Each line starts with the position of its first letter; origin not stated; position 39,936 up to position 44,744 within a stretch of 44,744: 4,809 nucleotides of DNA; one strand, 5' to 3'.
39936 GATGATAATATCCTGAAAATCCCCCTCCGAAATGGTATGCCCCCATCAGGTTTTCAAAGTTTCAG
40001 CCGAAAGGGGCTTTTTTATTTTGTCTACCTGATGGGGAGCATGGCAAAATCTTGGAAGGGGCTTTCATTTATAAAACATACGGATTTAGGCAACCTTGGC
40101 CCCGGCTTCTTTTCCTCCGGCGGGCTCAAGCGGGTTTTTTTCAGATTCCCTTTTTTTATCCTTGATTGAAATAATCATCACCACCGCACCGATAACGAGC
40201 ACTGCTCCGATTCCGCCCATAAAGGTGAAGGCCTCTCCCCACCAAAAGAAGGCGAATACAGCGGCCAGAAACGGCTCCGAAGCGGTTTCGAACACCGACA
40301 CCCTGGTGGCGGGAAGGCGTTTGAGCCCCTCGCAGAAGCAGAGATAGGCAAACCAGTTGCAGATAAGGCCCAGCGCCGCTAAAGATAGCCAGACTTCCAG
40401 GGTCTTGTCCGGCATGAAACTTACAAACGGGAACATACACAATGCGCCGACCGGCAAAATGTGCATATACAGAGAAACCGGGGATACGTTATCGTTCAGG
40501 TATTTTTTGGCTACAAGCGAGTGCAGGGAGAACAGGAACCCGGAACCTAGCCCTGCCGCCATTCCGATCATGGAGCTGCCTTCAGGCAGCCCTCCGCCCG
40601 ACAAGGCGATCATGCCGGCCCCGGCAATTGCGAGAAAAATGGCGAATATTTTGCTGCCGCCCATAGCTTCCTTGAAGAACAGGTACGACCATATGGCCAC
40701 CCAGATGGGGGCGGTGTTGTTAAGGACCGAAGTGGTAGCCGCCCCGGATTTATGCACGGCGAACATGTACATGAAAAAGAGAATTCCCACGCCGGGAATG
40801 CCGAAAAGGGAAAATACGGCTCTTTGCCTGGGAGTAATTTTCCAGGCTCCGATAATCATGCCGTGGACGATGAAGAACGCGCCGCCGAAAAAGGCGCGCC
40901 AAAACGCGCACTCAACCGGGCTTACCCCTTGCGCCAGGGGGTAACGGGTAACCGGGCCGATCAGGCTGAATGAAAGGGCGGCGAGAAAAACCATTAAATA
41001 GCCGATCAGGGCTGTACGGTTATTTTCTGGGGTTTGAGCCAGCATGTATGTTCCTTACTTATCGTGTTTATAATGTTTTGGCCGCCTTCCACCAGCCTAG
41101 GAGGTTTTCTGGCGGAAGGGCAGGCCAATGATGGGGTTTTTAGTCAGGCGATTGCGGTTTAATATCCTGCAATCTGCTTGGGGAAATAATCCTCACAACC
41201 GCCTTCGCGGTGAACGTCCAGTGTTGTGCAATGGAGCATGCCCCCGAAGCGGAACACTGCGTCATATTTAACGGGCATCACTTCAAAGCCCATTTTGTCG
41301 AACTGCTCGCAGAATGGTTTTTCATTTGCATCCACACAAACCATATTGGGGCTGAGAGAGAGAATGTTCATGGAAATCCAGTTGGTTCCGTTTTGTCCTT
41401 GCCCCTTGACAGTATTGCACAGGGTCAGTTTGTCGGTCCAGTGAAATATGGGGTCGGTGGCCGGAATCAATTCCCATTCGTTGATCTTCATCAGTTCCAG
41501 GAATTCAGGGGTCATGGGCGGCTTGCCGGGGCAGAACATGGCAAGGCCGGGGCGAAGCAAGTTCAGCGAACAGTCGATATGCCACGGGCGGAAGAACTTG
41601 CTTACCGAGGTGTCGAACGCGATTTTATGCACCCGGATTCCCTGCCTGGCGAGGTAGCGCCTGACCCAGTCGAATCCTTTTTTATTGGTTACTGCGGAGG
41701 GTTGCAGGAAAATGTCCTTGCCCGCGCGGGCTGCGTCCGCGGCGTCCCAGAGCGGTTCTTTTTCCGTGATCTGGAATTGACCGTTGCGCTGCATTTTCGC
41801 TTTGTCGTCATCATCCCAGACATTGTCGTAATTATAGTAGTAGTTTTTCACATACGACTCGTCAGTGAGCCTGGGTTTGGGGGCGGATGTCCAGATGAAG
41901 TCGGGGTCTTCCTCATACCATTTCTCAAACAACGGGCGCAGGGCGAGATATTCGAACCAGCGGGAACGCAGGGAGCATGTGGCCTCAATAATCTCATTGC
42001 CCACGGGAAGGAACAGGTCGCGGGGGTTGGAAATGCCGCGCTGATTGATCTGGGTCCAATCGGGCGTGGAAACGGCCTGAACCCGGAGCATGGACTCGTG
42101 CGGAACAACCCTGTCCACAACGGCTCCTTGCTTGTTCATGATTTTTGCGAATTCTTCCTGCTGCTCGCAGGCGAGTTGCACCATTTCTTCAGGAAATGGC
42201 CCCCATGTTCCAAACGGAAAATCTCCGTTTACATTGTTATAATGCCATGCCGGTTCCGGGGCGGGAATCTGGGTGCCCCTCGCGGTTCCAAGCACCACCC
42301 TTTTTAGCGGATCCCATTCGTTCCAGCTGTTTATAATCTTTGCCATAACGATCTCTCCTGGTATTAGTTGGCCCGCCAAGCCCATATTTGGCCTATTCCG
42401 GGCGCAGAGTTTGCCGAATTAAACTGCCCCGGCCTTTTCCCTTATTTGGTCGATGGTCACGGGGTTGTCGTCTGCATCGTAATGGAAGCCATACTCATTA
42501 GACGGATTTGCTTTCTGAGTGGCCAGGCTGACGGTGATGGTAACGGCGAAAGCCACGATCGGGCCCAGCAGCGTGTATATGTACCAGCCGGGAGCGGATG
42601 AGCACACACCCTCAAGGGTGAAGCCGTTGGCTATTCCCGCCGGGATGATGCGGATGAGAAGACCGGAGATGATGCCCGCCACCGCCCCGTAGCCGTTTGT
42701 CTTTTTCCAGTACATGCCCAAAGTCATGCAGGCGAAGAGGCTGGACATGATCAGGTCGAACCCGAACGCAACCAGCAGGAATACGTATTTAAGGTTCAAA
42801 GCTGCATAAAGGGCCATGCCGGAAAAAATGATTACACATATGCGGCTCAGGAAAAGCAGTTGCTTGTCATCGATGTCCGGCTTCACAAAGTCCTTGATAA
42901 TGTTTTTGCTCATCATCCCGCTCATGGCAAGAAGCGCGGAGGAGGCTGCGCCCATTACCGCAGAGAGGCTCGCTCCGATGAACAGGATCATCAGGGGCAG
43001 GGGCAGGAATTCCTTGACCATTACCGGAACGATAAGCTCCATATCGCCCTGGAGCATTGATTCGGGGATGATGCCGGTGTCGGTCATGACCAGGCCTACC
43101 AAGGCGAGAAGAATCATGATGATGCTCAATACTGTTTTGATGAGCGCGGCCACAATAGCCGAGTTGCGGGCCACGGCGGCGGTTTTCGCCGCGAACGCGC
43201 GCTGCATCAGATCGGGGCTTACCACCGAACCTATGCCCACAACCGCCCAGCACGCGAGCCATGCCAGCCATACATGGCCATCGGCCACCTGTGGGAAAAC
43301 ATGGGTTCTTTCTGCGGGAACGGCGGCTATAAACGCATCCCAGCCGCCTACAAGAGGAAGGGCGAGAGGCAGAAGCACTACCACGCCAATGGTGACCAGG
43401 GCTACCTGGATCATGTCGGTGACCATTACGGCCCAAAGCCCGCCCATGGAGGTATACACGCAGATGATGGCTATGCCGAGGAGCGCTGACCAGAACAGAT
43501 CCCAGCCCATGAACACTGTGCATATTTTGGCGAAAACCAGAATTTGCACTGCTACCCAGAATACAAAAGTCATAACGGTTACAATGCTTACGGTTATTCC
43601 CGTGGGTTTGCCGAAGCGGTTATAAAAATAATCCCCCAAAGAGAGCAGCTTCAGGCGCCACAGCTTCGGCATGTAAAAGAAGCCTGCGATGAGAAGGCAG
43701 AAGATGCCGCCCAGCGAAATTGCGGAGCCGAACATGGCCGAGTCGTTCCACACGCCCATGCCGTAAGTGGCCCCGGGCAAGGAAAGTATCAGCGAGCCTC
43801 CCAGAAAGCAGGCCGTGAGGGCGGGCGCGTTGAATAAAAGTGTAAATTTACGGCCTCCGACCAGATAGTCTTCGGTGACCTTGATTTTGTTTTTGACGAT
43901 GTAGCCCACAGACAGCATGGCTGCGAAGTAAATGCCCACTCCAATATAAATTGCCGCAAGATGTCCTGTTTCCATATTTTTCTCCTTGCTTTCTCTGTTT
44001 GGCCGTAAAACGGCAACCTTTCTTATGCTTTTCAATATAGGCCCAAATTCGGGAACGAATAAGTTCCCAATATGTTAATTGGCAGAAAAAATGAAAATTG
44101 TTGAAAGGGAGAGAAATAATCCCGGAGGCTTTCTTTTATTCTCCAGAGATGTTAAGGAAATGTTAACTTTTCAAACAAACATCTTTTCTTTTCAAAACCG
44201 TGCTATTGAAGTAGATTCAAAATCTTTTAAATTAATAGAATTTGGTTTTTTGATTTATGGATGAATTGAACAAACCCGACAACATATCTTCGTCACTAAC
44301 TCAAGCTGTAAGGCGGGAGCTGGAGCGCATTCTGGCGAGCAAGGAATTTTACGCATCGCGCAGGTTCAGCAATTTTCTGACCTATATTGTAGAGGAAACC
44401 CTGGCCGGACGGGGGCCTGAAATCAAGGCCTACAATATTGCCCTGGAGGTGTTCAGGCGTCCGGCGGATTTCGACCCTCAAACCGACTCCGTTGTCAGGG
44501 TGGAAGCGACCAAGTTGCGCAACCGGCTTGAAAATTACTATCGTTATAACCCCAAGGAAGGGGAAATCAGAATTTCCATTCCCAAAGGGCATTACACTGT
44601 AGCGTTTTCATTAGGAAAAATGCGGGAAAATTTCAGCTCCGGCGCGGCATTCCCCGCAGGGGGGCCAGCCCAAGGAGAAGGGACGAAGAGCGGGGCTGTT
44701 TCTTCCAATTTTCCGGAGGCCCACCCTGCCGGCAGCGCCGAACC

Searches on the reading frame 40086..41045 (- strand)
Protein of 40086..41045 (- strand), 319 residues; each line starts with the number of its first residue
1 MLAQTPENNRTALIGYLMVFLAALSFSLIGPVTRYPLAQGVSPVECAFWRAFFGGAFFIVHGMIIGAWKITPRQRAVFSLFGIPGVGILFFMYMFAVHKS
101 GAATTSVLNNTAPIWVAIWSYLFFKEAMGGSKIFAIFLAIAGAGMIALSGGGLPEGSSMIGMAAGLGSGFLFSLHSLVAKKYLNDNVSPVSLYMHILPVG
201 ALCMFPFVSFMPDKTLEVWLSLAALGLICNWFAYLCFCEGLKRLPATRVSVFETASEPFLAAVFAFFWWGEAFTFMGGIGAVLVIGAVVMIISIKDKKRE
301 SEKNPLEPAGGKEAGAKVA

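Call 8: search_protein_families(library=pfam, proteins=[window:40086-41045:-], max_evalue=0.01)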
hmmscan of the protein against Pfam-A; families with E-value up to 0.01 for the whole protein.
window:40086-41045:- (319 aa): 3 families
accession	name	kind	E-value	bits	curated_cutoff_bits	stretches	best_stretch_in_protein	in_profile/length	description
PF00892.27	EamA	-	8.9e-41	139.8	28.2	2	14-147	2-134/135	EamA-like transporter family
PF03151.22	TPT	-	6.4e-07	29.5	30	1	95-213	84-201/291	Triose-phosphate Transporter family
PF16913.11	PUNUT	-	0.00016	21.4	30.6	0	89-183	87-190/321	Purine nucleobase transmembrane transport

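Call 9: search_protein_families(library=ncbifam, proteins=[window:40086-41045:-], max_evalue=0.01)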
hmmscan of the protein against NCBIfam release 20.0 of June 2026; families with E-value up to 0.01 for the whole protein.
window:40086-41045:- (319 aa): 3 families
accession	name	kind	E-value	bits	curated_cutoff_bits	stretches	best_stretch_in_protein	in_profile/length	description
TIGR00950.1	2A78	equivalog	1.4e-25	90.2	230.2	1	31-289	6-264/264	carboxylate/amino acid/amine transporter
NF050091.1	ArAmAcExpYddG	equivalog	2e-08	34.1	300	1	20-288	11-280/285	aromatic amino acid exporter YddG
TIGR00688.1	rarD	equivalog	5.2e-08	32.7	130.15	1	76-257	69-245/256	EamA family transporter RarD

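Call 45: find_encoding_contigs(protein=window:40086-41045:-, flank=10000, max_places=3)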
Protein window:40086-41045:- (319 aa): 1 contig read that carries it; 1 place shown.
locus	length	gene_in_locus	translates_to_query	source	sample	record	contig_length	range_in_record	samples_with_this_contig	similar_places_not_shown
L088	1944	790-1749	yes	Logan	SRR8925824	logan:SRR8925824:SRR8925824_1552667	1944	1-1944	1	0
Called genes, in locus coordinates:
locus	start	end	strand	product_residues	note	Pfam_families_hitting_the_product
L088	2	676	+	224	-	?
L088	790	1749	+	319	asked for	PF00892:EamA, PF03151:TPT (weak), PF00892:EamA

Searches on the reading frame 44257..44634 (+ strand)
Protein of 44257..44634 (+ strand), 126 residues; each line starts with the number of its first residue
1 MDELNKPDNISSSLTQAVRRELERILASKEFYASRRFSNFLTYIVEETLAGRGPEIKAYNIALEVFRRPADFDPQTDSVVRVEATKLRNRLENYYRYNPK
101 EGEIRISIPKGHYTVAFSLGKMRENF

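Call 62: search_protein_families(library=pfam, proteins=[window:44257-44634:+], max_evalue=10)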
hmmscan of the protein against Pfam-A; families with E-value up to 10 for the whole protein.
seq(126 aa): 1 family
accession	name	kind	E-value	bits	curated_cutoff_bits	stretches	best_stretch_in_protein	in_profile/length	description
PF16655.11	PhoD_N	-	0.16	12.9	30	1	68-101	47-80/90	PhoD-like phosphatase, N-terminal domain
